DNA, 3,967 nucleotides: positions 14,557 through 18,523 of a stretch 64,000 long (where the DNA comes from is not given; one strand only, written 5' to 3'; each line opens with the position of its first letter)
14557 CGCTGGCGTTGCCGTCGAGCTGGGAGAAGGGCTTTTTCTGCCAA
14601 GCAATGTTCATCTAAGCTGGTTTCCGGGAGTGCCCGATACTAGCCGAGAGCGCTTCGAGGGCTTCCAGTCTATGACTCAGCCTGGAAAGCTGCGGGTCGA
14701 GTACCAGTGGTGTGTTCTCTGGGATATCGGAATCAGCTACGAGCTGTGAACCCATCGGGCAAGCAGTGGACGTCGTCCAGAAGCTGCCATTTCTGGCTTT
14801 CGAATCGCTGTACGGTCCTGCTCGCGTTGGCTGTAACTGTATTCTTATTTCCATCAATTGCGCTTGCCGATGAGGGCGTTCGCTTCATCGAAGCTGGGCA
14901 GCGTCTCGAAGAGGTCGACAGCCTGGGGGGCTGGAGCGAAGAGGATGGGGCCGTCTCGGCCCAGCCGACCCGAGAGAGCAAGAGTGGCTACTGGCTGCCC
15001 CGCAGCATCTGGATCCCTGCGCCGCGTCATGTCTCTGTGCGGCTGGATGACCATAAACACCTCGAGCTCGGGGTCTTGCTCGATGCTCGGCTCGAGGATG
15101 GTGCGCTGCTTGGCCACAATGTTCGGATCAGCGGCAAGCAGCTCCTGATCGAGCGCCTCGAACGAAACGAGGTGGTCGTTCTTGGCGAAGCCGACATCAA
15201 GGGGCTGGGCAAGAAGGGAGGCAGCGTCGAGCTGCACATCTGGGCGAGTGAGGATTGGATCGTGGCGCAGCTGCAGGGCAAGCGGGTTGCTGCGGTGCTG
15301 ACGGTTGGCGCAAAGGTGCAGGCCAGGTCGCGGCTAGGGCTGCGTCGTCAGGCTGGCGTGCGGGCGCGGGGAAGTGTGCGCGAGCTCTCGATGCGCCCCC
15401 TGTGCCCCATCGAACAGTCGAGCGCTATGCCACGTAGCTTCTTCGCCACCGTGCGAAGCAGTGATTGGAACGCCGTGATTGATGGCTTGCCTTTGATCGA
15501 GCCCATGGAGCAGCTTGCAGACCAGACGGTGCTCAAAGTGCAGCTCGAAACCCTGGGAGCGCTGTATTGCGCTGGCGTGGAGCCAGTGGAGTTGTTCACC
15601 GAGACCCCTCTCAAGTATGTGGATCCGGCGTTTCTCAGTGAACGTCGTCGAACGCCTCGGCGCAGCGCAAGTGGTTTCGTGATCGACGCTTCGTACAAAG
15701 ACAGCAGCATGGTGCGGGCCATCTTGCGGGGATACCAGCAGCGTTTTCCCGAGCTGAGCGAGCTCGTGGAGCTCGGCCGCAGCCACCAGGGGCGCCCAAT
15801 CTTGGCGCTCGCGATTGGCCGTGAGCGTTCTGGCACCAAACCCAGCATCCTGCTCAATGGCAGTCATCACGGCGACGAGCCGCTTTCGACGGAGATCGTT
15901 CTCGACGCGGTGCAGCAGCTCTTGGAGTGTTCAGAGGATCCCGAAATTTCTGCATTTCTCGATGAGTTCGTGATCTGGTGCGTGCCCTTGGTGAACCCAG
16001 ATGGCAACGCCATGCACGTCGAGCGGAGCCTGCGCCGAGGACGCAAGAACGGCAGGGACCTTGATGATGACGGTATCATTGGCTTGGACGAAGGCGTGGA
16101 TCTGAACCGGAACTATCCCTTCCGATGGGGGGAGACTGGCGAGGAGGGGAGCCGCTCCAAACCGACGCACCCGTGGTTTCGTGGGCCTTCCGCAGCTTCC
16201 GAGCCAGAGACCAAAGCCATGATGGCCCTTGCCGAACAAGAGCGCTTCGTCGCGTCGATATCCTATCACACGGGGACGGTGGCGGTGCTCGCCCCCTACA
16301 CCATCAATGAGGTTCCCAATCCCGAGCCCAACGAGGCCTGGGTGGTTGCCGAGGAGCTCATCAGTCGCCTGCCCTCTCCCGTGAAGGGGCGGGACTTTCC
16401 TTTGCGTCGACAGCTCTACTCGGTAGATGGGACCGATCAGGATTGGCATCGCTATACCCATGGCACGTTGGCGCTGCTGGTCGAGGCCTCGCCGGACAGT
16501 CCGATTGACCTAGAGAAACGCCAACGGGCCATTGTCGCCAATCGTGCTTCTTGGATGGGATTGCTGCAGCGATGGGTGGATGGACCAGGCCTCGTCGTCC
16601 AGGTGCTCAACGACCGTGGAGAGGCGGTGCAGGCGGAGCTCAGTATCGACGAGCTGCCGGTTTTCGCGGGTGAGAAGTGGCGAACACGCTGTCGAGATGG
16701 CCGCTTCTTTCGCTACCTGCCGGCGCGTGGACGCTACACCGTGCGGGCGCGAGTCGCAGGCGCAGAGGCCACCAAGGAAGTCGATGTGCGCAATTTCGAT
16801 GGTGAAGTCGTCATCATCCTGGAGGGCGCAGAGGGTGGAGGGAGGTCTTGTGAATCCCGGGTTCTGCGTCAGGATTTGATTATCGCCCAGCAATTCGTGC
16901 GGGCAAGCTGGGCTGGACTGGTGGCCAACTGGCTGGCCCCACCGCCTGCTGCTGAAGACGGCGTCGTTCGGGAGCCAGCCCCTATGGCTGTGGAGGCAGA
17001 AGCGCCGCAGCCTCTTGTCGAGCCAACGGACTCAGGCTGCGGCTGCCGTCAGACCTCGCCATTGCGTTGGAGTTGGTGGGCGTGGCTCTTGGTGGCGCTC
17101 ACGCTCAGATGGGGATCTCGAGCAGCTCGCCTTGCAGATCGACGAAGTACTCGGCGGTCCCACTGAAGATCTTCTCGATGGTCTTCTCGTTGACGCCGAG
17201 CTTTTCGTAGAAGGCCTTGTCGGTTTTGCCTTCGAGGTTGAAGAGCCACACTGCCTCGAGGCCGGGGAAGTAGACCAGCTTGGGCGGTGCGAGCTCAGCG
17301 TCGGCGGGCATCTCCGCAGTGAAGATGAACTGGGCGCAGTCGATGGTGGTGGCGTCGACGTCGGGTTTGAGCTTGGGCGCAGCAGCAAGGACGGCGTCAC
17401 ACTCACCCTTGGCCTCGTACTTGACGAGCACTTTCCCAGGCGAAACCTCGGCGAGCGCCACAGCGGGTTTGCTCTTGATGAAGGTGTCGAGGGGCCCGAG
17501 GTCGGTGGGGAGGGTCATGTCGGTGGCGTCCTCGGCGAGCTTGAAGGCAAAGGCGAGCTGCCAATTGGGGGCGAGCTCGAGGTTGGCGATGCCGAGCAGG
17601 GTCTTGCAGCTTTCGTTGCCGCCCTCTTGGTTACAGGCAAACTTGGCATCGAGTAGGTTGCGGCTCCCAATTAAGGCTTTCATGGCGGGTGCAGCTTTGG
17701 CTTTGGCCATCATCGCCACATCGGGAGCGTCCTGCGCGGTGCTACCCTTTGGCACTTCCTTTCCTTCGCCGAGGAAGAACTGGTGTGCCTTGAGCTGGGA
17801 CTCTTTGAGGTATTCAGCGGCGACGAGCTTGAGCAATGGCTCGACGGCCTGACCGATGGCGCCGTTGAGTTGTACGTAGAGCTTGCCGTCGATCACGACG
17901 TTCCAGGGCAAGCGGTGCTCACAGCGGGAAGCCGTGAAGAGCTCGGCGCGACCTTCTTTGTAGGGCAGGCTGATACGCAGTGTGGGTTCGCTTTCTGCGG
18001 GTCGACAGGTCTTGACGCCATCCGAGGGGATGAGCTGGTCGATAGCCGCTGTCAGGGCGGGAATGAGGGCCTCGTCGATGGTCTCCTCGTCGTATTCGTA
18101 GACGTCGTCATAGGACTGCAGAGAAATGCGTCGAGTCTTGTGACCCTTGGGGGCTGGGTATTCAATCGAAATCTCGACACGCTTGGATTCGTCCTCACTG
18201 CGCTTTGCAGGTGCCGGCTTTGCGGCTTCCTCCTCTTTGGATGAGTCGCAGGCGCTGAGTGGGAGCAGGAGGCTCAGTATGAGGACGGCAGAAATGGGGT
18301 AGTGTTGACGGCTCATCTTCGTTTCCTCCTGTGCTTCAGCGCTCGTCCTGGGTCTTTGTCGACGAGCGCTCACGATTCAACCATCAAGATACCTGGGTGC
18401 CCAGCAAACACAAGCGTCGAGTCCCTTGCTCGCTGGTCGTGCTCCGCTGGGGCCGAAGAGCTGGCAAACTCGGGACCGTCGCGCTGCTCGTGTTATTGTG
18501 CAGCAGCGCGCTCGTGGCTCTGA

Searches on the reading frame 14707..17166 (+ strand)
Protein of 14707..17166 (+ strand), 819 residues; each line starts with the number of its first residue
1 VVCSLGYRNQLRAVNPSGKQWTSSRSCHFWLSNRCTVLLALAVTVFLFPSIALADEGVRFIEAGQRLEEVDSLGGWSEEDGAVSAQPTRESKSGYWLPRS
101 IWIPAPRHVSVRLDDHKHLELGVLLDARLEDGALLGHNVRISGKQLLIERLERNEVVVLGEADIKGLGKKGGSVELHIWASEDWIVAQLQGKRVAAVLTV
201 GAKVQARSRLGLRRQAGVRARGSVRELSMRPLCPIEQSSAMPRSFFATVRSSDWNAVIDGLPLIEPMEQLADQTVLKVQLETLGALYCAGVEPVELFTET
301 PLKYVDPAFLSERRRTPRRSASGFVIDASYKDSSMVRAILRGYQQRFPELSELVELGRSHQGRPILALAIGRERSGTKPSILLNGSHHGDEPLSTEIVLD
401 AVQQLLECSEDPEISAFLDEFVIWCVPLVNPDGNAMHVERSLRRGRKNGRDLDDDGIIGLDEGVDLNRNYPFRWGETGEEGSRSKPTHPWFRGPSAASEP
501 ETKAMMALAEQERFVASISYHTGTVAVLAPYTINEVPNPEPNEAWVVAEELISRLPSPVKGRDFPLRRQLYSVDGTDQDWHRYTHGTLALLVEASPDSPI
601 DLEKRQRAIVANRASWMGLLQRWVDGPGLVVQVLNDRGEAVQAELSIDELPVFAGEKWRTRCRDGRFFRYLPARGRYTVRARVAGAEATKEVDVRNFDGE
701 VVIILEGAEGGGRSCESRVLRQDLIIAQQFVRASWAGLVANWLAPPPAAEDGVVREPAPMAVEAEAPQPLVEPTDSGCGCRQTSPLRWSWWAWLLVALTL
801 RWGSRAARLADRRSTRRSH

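Call 54: search_protein_families(library=pfam, proteins=[window:14707-17166:+], max_evalue=0.001)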
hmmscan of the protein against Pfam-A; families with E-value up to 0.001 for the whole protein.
window:14707-17166:+ (819 aa): 1 family
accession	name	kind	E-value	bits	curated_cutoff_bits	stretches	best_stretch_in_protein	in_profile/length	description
PF00246.29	Peptidase_M14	-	7.4e-50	170.6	21.6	1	338-597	3-264/286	Zinc carboxypeptidase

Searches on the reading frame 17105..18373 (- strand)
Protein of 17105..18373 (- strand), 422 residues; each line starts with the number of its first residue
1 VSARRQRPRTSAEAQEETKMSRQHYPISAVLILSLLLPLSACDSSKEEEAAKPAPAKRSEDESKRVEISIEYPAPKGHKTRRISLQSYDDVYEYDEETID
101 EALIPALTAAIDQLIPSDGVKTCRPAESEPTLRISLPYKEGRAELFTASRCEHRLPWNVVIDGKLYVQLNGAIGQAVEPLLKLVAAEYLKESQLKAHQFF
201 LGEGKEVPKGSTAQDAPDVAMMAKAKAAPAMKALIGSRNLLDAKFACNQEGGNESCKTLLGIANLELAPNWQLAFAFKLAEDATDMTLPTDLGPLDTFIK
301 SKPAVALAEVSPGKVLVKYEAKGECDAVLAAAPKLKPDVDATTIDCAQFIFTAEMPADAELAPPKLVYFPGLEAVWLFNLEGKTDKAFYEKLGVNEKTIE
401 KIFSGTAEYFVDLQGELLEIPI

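Call 54: search_protein_families(library=pfam, proteins=[window:17105-18373:-], max_evalue=0.001)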
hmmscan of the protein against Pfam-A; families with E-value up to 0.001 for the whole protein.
window:17105-18373:- (422 aa): 0 families

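Call 66: find_homologous_proteins(query=window:17105-18373:-, max_evalue=0.00001)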
Query window:17105-18373:- (422 aa): 1 proteins with E <= 0.00001 among 8000 candidates.
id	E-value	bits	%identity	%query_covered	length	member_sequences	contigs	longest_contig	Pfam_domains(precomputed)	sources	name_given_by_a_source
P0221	1.2e-262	889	100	95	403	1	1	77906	-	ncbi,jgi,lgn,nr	ncbi:MAG: hypothetical protein RBU37_00065 [Myxococcota bacterium]|jgi:hypothetical protein|nr:hypot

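Call 67: find_encoding_contigs(protein=P0221, flank=10000, max_places=10)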
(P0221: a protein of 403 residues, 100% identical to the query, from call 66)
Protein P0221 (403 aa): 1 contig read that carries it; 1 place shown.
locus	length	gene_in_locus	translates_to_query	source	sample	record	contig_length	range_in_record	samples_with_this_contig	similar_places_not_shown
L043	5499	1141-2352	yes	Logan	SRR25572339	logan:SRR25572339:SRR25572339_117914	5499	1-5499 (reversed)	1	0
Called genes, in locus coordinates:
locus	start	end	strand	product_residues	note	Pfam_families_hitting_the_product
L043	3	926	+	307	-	?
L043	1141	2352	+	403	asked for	-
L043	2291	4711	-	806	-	PF00246:Peptidase_M14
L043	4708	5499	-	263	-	?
